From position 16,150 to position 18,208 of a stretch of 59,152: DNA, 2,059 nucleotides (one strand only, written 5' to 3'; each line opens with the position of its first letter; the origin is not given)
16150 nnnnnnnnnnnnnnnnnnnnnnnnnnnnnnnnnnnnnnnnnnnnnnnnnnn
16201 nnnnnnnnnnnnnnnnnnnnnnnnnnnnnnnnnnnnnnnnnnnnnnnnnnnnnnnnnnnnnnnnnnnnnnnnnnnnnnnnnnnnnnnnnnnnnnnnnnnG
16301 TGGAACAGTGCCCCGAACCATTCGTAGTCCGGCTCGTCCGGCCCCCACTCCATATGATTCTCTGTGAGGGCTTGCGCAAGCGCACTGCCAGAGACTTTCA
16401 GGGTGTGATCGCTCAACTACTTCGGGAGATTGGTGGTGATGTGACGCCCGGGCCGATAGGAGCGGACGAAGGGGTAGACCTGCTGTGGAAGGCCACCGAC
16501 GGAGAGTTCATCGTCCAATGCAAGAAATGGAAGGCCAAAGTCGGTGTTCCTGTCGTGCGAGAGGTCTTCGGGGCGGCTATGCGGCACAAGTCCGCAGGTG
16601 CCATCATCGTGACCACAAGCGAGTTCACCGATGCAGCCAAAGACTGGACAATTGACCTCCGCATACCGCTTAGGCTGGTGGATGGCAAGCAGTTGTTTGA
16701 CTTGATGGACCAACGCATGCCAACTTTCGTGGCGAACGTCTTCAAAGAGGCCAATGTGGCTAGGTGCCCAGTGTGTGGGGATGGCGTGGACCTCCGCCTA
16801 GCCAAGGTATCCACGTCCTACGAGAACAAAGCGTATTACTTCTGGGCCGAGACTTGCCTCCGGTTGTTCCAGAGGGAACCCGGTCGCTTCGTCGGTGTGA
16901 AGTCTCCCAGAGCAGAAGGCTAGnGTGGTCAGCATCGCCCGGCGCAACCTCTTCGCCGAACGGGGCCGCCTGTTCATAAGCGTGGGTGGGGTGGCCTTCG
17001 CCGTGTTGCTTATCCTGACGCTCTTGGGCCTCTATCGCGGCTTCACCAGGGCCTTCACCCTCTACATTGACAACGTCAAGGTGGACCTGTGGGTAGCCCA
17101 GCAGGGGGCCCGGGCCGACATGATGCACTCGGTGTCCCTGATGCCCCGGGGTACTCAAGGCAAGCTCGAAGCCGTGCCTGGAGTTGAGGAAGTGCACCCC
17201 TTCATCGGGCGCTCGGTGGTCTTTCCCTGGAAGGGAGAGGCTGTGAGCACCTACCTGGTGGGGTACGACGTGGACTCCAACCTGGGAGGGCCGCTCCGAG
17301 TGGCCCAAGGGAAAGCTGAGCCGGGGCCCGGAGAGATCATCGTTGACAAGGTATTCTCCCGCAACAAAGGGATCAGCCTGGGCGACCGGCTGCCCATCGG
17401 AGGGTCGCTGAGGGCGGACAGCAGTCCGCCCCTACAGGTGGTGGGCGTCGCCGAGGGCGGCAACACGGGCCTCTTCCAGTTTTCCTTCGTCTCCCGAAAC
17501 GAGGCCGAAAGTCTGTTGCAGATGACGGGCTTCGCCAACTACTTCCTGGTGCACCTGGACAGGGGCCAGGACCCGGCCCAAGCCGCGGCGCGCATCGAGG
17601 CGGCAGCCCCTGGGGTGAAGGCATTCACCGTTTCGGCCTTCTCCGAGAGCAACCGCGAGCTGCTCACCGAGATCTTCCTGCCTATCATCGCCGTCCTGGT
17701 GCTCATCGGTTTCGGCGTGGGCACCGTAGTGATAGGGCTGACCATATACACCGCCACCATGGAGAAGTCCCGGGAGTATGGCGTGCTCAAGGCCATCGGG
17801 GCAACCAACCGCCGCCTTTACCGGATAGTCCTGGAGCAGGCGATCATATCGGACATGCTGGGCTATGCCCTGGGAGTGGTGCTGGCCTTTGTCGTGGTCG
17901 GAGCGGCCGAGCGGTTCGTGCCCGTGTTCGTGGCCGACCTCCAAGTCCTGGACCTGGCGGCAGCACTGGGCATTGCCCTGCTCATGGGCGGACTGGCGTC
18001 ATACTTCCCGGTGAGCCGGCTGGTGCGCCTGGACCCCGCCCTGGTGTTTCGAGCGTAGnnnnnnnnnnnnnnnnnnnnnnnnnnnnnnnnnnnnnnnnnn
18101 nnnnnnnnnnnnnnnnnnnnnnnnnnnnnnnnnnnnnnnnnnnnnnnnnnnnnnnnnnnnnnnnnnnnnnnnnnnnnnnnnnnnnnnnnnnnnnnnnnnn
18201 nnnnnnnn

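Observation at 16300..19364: YHS/TRASH-domain module: Mrr_cat-YHS fusion, ABC exporter whose ATPase ends in a YHS domain, plus a stand-alone YHS protein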

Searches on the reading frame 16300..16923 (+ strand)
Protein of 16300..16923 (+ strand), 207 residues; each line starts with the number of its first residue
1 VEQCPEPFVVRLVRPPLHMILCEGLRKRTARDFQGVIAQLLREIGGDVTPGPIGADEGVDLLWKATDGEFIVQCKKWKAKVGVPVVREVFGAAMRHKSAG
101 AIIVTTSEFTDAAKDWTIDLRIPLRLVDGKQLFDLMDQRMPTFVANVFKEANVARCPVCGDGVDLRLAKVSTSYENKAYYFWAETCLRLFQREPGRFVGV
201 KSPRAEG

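Call 3: search_protein_families(library=pfam, proteins=[window:16300-16923:+], max_evalue=0.1)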
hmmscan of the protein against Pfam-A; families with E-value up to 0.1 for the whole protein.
window:16300-16923:+ (207 aa): 7 families
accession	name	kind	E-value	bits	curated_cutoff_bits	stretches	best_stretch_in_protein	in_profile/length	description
PF04471.18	Mrr_cat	-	2e-23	83.1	21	1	26-136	2-115/115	Restriction endonuclease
PF22722.2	NA-iREase1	-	6e-08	33.1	27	1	37-117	5-88/106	NACHT-associated inactive Restriction Endonuclease 1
PF04945.19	YHS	-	0.0001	22.7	30.3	1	157-199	4-45/47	YHS domain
PF13156.12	Mrr_cat_2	-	0.00067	20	22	1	54-131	27-109/127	Restriction endonuclease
PF10356.15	RRG7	-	0.00085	19.2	22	1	66-124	83-147/185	Required for respiratory growth protein 7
PF06992.16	Phage_lambda_P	-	0.02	15.1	26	1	67-116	67-119/162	Replication protein P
PF16143.10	DUF4851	-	0.074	13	25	1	88-170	49-132/189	Domain of unknown function (DUF4851)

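Call 4: search_protein_families(library=ncbifam, proteins=[window:16300-16923:+], max_evalue=0.1)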
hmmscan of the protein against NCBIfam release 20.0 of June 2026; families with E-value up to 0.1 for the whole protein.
window:16300-16923:+ (207 aa): 0 families

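Call 5: find_homologous_proteins(query=window:16300-16923:+)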
Query window:16300-16923:+ (207 aa): 17 proteins with E <= 0.001 among 207 candidates.
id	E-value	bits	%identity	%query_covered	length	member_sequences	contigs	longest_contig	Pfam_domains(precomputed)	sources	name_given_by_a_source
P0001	1.2e-118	412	99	88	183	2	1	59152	PF22722.3,PF04471.19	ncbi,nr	ncbi:MAG: restriction endonuclease [Chloroflexi bacterium]|nr:restriction endonuclease [Chloroflexot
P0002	5.9e-47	178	58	70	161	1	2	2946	PF22722.3,PF04471.19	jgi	jgi:restriction system protein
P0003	1.1e-44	170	58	70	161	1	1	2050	PF22722.3,PF04471.19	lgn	-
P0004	2.1e-42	163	55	68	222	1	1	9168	PF04471.19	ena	-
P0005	2.7e-23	101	60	41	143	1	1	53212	PF04471.19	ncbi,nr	ncbi:MAG: DUF2034 domain-containing protein [Chloroflexi bacterium]|nr:DUF2034 domain-containing pro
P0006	4.8e-17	80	39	78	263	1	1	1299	PF01396.25,PF22722.3,PF04471.19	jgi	jgi:restriction system protein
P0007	1.4e-13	69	34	76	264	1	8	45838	PF01396.25,PF06839.18,PF22722.3,PF04471.19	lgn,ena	-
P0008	2.4e-13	68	43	54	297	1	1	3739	PF01396.25,PF22722.3,PF04471.19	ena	-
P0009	1.1e-12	66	35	71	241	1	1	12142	PF01396.25,PF22722.3,PF04471.19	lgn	-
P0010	4.4e-11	61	46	40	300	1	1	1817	PF01396.25,PF06839.18,PF22722.3,PF04471.19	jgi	jgi:restriction system protein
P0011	1.5e-9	56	35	58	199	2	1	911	PF13156.13,PF22722.3,PF04471.19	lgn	-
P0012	2.4e-9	55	54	32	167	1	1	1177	PF01396.25,PF04471.19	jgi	jgi:restriction system protein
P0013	2.2e-7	49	38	53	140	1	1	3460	PF13156.13,PF22722.3,PF04471.19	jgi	jgi:restriction system protein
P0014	4.8e-7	47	36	59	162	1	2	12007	PF13156.13,PF22722.3,PF04471.19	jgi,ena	jgi:restriction system protein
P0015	3.0e-5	42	33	52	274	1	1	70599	PF13156.13,PF22722.3,PF04471.19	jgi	jgi:restriction system protein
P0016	2.6e-4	39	32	66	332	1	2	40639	PF01396.25,PF22722.3,PF04471.19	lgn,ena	-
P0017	6.6e-4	37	33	54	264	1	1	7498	PF13156.13,PF22722.3,PF04471.19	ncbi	-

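Call 8: find_encoding_contigs(protein=P0004, flank=6000, max_places=3)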
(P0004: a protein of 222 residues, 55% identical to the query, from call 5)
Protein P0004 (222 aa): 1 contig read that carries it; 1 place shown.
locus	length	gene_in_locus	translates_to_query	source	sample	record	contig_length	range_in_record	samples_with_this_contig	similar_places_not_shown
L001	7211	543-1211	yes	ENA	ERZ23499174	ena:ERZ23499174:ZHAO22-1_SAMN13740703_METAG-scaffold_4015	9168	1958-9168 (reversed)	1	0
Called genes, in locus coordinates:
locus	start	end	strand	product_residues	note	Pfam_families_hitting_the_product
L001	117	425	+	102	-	PF05154:TM2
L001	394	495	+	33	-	-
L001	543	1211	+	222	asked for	PF04471:Mrr_cat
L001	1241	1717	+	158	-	PF12773:DZR (faint), PF13240:Zn_Ribbon_1 (faint)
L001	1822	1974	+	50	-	-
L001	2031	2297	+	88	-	PF12728:HTH_17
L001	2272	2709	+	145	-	-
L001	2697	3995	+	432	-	PF02195:ParB_N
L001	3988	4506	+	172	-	-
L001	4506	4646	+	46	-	-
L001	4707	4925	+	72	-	-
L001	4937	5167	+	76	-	-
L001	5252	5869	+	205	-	PF00072:Response_reg, PF00196:GerE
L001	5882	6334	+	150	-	-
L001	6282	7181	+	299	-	PF00589:Phage_integrase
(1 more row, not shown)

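Call 9: find_encoding_contigs(protein=P0005, flank=8000, max_places=3)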
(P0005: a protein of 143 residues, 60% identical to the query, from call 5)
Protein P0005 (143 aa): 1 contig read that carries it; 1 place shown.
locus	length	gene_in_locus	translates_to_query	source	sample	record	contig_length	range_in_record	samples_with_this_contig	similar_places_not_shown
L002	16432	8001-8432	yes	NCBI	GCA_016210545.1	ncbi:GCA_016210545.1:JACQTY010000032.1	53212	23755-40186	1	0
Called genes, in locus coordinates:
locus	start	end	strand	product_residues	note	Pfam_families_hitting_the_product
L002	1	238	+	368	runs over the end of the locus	-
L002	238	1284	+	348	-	-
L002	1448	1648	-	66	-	-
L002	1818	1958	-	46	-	-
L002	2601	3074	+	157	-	PF13237:Fer4_10 (faint), PF12837:Fer4_6 (faint), PF13187:Fer4_9 (faint), PF13247:Fer4_11, PF12838:Fer4_7 (weak), PF00037:Fer4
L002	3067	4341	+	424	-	PF07992:Pyr_redox_2, PF00070:Pyr_redox, PF18267:Rubredoxin_C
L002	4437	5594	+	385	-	PF00310:GATase_2, PF13522:GATase_6 (weak), PF13537:GATase_7 (faint)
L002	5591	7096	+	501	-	PF14697:Fer4_21, PF12838:Fer4_7 (weak), PF13187:Fer4_9 (weak), PF00037:Fer4 (weak), PF04898:Glu_syn_central (weak), PF01645:Glu_synthase, PF04898:Glu_syn_central (weak), PF00478:IMPDH (weak), +5 more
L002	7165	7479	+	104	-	PF14076:DUF4258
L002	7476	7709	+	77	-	-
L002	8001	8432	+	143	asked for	PF04471:Mrr_cat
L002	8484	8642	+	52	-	-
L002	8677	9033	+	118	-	PF13650:Asp_protease_2, PF13975:gag-asp_proteas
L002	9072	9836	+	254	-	PF01493:GXGXG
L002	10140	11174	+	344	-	PF08461:WHD_RNase_R, PF01995:NRD1_2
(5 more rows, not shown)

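Call 44: search_protein_families(library=padloc, proteins=[window:16300-16923:+], max_evalue=0.01)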
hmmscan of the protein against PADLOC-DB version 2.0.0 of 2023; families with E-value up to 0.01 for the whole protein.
window:16300-16923:+ (207 aa): 7 families
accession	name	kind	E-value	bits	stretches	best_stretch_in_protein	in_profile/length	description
PDLC04819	PDC-S02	-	1.5e-11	42.2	1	25-137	193-307/334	-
PDLC04796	PDC-S02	-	5.5e-10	36.7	1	21-136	236-357/390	-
PDLC03657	mREase_IV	-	2.2e-09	35.1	1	67-136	220-291/317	Type IV methyl-directed restriction enzyme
PDLC04815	PDC-S02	-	2.8e-09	34.7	1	32-135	209-317/346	-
PDLC03663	mREase_IV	-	3e-09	34.1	1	25-138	409-525/544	Type IV methyl-directed restriction enzyme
PDLC00631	ZorD1|ZorD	-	8.7e-09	31.7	1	29-138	949-1062/1071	"SWI2/SNF2 helicase, Mrr-like nuclease"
PDLC04806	PDC-S02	-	2.5e-07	28.3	1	23-140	180-304/324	-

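Call 67: find_encoding_contigs(protein=P0002, flank=5000, max_places=3)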
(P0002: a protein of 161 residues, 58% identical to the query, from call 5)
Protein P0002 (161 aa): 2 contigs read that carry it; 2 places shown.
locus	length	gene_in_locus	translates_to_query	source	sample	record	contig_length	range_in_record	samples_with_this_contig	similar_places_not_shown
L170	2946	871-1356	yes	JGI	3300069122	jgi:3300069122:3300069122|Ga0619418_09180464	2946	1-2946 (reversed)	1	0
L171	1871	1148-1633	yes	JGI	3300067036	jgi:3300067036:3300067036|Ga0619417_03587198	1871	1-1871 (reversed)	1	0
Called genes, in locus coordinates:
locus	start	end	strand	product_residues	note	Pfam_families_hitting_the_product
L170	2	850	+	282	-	?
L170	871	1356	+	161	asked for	PF04471:Mrr_cat, PF22722:NA-iREase1 (weak)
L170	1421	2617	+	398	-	PF02771:Acyl-CoA_dh_N, PF02770:Acyl-CoA_dh_M, PF00441:Acyl-CoA_dh_1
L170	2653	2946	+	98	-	?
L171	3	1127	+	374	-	?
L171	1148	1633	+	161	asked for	PF04471:Mrr_cat, PF22722:NA-iREase1 (weak)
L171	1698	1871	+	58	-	?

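Call 68: find_encoding_contigs(protein=P0003, flank=5000, max_places=3)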
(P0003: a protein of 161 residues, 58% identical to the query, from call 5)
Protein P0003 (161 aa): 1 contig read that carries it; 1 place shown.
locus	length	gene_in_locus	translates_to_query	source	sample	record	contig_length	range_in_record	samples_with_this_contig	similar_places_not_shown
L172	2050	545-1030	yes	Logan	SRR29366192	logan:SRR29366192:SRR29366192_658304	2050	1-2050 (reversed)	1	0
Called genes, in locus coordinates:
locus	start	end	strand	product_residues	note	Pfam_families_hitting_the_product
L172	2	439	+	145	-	?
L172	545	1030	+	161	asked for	PF04471:Mrr_cat, PF22722:NA-iREase1 (faint)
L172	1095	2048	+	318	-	?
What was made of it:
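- Mrr_cat homologues sit in unrelated, partly mobile contexts (calls 8, 9, 67, 68).
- Tried and rejected: Rejected: homologues P0002-P0005 sit next to acyl-CoA dehydrogenase, glutamate synthase or integrase/ParB genes (calls 8, 9, 67, 68).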

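Call 87: predict_structure(alignment_id=A5)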
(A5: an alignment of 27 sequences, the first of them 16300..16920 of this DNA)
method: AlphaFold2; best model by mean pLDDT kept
length: 207 residues; sequences in the alignment: 27
mean_pLDDT: 88.9   pTM: 0.81
mean pLDDT of the five models: 88.9, 87.8, 87.7, 87.3, 86.5
residues with pLDDT >= 90: 156; 70-90: 26; 50-70: 16; < 50: 9
segments of 3 or more residues with pLDDT < 50: 1-5, 205-207
pLDDT, mean of each block of 10 residues (from residue 1): 50 79 95 97 97 76 97 94 95 95 97 95 96 97 95 91 86 93 92 89 48
secondary structure, 60 per line:
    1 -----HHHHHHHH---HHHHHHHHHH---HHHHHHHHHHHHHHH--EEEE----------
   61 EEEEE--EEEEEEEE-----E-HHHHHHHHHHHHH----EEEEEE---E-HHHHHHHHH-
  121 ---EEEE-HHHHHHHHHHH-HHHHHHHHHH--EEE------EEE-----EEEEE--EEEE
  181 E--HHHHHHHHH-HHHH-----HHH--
elements in order: H6-13 H17-26 H30-44 E47-50 E61-65 E68-75 H83-95 E100-105 H111-119 E124-127 H129-139 H141-150 E153-155 E162-164 E170-174 E177-181 H184-192 H194-197
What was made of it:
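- AF2 models it as a YHS-like fold (pLDDT 86-93, call 87), although YHS rows were in the input alignment. The tail is modelled as folded (call 87).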

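Call 89: fold_search(model_id=the predicted structure, library=pdb)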
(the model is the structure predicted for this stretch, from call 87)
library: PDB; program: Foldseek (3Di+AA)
matches with E <= 10: 748; with E <= 0.001: 9
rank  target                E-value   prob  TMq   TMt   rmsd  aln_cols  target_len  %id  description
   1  4f0p_B                9.0e-07  1.00  0.39  0.20   8.7       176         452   19  MspJI Restriction Endonuclease - P31 Form (released 2012-08-08)
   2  4f0p_A                8.4e-06  1.00  0.39  0.20   8.8       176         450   19  MspJI Restriction Endonuclease - P31 Form (released 2012-08-08)
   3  4f0q_D                3.5e-05  1.00  0.39  0.20   8.4       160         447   18  MspJI Restriction Endonuclease - P21 Form (released 2012-08-08)
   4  4oc8_A                5.4e-05  1.00  0.50  0.28   4.8       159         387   18  DNA modification-dependent restriction endonuclease AspBHI (released 2014-03-19)
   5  1y88                  6.1e-05  1.00  0.40  0.45   7.0       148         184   13  Crystal Structure of Protein of Unknown Function AF1548 (released 2004-12-21)
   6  1i50_E                5.1e-04  1.00  0.37  0.36  16.2       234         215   14  RNA POLYMERASE II CRYSTAL FORM II AT 2.8 A RESOLUTION (released 2001-04-23)
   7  5xog_E                5.1e-04  0.97  0.31  0.30  16.1       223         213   11  RNA Polymerase II elongation complex bound with Spt5 KOW5 and Elf1 (released 2017-08-16)
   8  9ja1_E                6.1e-04  1.00  0.38  0.38  12.8       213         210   12  The RNA polymerase II elongation complex from Saccharomyces cerevisiae (released 2024-09-04)
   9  5iy6_E                6.1e-04  0.99  0.33  0.32  17.0       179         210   13  Human holo-PIC in the closed state (released 2016-05-18)
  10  4f0p_C                1.5e-03  1.00  0.40  0.21   8.1       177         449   16  MspJI Restriction Endonuclease - P31 Form (released 2012-08-08)
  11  8uhd_E                1.6e-03  1.00  0.40  0.40  12.1       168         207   13  Structure of paused transcription complex Pol II-DSIF-NELF - post-translocated (released 2024-03-20)
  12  6exv_E                1.6e-03  0.99  0.38  0.38  13.7       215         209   13  Structure of mammalian RNA polymerase II elongation complex inhibited by Alpha-amanitin (released 2018-03-21)
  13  9g1x_E                2.2e-03  0.93  0.32  0.32  15.8       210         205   12  Yeast RNA polymerase I elongation complex stalled by an apurinic site, 11-subunit (released 2025-06-18)
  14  7vba_E                3.3e-03  1.00  0.40  0.41  11.2       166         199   16  Structure of the pre state human RNA Polymerase I Elongation Complex (released 2022-02-16)
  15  8u9x_E                3.5e-03  0.91  0.30  0.30  15.9       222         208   13  STRUCTURAL BASIS OF TRANSCRIPTION: RNA POLYMERASE II SUBSTRATE BINDING AND METAL COORDINATION AT 3.0 A OF T834P MUTANT (released 2024-09-18)
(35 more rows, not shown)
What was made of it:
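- On Mrr_cat restriction-endonuclease-like domain (PF04471): Foldseek hits to MspJI, AspBHI, AF1548 and Hjc (call 89).
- The fold matches MspJI, AspBHI and AF1548 (call 89).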

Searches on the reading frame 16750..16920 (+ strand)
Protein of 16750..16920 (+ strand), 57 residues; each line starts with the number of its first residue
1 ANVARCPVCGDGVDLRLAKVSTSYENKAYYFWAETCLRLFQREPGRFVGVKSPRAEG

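Call 55: search_protein_representatives(protein=window:16750-16920:+)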
Query: 57 residues. Proteins with E-value up to 0.001 (for the whole library): 578; up to 1e-10: 37; up to 1e-30: 1. The best 150 are listed.
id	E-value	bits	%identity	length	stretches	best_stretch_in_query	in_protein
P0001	8.5e-32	123.0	100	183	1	1-57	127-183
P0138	1.6e-30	119.0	33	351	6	1-48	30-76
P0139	1.1e-27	110.1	38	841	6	3-56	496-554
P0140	1.6e-26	106.4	37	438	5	4-56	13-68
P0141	1.9e-21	90.5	38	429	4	2-53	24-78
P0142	6.4e-18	79.5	36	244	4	4-53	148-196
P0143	1.1e-17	78.8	33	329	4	5-56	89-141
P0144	2.5e-17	77.6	44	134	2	5-48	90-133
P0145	4.4e-17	76.9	36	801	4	3-51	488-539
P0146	1.7e-15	71.9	34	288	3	4-54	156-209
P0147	4.0e-15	70.7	35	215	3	4-52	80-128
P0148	1.3e-14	69.1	32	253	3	3-50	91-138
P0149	2.1e-14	68.4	36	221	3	3-51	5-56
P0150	4.9e-14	67.3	34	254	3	4-49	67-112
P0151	1.9e-13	65.4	37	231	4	3-48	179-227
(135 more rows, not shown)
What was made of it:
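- It is a singleton in two very large databases (calls 5, 55).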

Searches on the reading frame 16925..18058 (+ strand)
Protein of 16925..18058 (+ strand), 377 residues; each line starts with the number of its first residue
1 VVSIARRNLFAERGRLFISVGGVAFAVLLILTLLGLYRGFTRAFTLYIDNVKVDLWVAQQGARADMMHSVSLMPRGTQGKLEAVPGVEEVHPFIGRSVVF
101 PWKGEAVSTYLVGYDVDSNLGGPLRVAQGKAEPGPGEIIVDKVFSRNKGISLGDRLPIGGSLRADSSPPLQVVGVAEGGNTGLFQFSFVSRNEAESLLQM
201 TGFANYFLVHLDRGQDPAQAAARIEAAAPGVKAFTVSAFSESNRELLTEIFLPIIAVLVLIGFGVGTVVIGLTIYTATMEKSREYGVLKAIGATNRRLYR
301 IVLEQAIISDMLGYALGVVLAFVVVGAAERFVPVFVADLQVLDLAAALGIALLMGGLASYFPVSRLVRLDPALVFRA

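Call 3: search_protein_families(library=pfam, proteins=[window:16925-18058:+], max_evalue=0.1)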
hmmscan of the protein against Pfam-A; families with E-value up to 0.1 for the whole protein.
window:16925-18058:+ (377 aa): 2 families
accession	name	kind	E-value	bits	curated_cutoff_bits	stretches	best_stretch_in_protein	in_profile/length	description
PF12704.14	MacB_PCD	-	1.3e-14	55.5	27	1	17-226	2-206/207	MacB-like periplasmic core domain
PF02687.27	FtsX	-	2.9e-13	50.3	25.5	1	257-371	2-120/120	FtsX-like permease C-terminal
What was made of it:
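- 16925..18058 (+): FtsX/MacB-type permease (type VII ABC) with an extracytoplasmic MacB_PCD domain. Pfam MacB_PCD 55.5 bits, FtsX 50.3 bits (call 3).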

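Call 4: search_protein_families(library=ncbifam, proteins=[window:16925-18058:+], max_evalue=0.1)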
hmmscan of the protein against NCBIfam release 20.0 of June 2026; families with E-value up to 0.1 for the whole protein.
window:16925-18058:+ (377 aa): 10 families
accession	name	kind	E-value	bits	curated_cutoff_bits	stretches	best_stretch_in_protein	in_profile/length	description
TIGR01185.1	devC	equivalog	3.6e-15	55.8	290.35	1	207-375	210-380/380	ABC transporter permease DevC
TIGR03434.1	ADOP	subfamily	5.5e-15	54.5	622.3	1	138-376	562-801/803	ADOP family duplicated permease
TIGR02212.1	lolCE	equivalog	5.4e-11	42.1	362.45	1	18-376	26-409/411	lipoprotein-releasing ABC transporter permease subunit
NF007826.0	PRK10535.1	equivalog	3.9e-08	32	966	1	249-371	522-641/648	macrolide ABC transporter ATP-binding protein/permease MacB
NF008357.0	PRK11146.1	exception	3e-06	26.3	439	2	331-375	367-411/414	lipoprotein-releasing ABC transporter permease subunit LolE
TIGR02213.1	lolE_release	exception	3.2e-05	23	540.35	1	257-375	271-408/411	lipoprotein-releasing ABC transporter permease subunit LolE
NF008076.0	PRK10814.1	exception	0.0045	16.1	473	0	276-344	288-356/399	lipoprotein-releasing ABC transporter permease subunit LolC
NF038347.1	FtsX_Gpos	exception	0.016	14.6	225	1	203-296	120-212/296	permease-like cell division protein FtsX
TIGR00439.2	FtsX_Gneg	equivalog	0.048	12.9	255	0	255-366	171-290/292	permease-like cell division protein FtsX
NF038346.1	FtsX_actino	exception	0.057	12.8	250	1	256-368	184-307/308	permease-like cell division protein FtsX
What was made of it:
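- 16925..18058 (+): DevC, LolCE and MacB models match but all below their cut-offs (call 4).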

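Call 44: search_protein_families(library=padloc, proteins=[window:16925-18058:+], max_evalue=0.01)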
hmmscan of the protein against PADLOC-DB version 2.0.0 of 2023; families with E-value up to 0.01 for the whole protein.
window:16925-18058:+ (377 aa): 1 family
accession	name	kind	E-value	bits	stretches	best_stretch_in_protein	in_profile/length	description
PDLC04716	PDC-M58B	-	0.0012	16.9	1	257-287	89-119/165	-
